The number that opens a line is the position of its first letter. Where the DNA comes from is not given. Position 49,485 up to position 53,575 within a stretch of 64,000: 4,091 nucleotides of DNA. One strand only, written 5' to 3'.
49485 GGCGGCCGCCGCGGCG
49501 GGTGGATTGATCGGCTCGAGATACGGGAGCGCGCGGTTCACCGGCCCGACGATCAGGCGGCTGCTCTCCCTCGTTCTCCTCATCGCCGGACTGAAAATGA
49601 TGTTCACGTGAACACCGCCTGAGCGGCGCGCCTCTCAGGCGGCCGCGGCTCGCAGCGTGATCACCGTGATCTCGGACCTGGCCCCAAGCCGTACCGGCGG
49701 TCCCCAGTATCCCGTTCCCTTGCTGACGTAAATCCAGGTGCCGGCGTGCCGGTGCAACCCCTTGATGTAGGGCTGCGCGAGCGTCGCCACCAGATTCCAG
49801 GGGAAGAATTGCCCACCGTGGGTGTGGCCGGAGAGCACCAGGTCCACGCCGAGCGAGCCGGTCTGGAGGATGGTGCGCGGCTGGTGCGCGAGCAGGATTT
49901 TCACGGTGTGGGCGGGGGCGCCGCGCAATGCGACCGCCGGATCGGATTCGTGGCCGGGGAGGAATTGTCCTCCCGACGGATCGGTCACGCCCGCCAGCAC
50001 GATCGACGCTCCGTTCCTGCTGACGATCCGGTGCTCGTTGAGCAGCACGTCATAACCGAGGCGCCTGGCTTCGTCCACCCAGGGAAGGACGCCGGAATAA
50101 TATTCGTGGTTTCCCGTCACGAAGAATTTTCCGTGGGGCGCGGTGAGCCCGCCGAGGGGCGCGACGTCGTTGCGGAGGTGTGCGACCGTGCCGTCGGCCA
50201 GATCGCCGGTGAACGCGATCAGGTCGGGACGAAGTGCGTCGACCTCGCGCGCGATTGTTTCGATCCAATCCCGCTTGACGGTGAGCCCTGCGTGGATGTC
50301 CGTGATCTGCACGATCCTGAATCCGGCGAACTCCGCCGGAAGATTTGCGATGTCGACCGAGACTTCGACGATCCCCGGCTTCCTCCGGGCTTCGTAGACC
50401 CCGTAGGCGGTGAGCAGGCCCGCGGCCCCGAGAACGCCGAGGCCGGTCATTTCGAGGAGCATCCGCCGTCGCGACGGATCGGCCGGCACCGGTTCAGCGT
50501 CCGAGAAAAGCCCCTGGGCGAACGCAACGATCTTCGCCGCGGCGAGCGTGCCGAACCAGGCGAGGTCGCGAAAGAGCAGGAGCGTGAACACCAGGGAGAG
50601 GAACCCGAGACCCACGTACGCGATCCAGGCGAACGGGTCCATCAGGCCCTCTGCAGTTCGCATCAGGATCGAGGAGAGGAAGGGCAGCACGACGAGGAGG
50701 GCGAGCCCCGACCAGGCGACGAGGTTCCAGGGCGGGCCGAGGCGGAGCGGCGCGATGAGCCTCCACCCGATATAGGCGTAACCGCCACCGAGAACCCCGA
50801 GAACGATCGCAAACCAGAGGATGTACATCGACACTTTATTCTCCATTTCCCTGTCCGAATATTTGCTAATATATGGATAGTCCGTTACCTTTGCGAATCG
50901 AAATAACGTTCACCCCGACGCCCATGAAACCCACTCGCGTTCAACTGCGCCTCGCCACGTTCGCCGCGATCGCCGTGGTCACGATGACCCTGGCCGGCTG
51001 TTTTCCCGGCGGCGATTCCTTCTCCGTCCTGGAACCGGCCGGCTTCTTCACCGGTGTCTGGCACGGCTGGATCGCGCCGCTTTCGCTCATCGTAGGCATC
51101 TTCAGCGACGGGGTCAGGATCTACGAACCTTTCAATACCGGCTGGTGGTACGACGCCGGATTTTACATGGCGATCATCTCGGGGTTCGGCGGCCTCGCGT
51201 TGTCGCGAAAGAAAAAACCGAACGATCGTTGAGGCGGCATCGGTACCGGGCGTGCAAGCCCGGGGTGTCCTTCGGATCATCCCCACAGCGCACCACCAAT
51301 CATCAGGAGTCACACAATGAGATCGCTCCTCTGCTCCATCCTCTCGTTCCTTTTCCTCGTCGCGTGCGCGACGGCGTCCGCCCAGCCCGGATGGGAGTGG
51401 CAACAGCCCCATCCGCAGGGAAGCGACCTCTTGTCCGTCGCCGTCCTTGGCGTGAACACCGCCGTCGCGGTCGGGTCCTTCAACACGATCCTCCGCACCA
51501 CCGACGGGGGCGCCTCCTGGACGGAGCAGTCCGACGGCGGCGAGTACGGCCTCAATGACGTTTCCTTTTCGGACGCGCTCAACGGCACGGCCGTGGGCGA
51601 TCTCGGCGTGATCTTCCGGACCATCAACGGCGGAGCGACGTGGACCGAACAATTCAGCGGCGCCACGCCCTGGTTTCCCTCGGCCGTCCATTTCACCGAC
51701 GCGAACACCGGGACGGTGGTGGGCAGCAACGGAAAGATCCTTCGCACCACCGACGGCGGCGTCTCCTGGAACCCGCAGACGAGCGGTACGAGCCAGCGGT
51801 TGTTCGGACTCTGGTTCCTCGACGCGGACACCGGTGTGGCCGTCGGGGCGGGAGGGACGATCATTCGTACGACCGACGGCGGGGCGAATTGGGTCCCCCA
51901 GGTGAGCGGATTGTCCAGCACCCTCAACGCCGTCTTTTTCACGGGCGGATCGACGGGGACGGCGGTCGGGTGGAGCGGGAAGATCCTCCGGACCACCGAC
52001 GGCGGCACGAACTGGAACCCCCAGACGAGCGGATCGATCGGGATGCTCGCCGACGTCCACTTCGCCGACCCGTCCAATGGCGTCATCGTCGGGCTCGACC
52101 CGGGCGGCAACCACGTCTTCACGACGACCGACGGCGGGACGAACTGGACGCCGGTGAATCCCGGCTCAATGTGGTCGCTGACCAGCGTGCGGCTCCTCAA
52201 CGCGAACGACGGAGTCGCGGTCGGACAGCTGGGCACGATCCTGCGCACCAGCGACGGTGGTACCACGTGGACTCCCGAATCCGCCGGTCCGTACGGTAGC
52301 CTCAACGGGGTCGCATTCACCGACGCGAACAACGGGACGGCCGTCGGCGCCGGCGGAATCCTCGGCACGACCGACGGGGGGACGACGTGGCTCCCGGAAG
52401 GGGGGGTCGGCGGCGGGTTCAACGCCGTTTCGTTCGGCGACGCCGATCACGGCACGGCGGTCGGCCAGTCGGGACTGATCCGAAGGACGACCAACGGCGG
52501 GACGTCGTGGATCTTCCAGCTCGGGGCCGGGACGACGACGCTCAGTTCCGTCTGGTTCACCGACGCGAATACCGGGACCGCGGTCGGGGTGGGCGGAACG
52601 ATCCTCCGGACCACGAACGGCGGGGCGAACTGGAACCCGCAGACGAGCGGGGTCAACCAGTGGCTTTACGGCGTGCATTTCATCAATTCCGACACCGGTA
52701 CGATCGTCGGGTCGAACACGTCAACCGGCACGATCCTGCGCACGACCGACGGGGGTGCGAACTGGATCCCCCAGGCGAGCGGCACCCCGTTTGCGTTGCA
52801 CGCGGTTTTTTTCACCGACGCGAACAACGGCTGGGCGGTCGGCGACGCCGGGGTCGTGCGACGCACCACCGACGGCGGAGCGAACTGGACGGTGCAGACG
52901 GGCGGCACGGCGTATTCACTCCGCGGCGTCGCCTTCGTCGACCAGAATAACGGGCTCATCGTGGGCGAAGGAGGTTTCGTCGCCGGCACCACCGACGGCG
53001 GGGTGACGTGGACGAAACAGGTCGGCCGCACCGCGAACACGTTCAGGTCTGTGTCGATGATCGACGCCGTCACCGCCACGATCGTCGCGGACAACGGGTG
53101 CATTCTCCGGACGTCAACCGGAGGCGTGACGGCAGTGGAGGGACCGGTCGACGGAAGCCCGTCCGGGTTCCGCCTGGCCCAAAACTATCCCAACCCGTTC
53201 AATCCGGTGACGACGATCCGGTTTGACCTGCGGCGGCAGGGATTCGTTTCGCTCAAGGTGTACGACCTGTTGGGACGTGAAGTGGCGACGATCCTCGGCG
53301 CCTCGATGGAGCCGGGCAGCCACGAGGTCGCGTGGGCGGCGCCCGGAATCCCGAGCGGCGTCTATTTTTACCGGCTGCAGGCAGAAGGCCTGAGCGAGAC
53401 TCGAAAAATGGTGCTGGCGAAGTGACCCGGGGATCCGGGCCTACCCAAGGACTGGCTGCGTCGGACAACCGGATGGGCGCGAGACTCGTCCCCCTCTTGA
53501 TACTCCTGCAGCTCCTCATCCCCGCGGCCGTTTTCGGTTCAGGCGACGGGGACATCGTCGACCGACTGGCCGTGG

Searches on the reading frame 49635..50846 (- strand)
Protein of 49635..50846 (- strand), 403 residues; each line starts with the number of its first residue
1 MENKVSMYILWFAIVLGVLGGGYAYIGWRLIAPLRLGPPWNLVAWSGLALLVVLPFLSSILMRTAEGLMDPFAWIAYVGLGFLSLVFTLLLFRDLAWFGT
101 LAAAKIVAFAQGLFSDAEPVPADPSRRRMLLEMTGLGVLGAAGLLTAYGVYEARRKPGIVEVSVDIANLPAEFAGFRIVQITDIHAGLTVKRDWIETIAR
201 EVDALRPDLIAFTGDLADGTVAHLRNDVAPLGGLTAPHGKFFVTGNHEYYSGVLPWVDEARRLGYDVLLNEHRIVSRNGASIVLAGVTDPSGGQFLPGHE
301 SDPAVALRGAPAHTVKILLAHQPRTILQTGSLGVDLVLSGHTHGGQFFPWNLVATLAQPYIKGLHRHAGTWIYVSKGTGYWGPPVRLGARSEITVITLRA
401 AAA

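Call 95: search_protein_families(library=pfam, proteins=[window:49635-50846:-], max_evalue=0.00001)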
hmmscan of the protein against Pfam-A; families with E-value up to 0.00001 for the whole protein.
window:49635-50846:- (403 aa): 1 family
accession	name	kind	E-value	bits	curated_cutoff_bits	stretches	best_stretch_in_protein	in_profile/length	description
PF00149.33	Metallophos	-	1e-13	52.6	21.5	1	176-344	1-190/191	Calcineurin-like phosphoesterase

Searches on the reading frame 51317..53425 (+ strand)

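Call 95: search_protein_families(library=pfam, proteins=[window:51317-53425:+], max_evalue=0.00001)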
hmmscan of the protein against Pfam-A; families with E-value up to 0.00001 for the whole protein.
window:51317-53425:+ (702 aa): 4 families
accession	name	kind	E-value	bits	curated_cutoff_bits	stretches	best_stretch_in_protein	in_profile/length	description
PF14870.12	PSII_BNR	-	5.6e-45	154.3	27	4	123-243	22-147/303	Photosynthesis system II assembly factor YCF48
PF02012.26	BNR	-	3.2e-14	51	27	0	268-278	1-11/12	BNR/Asp-box repeat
PF15902.12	Sortilin-Vps10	-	1.6e-10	40.8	33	0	57-157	2-115/446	Sortilin, neurotensin receptor 3,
PF18962.6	Por_Secre_tail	-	4.7e-07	30.4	27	1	624-699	2-74/75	Secretion system C-terminal sorting domain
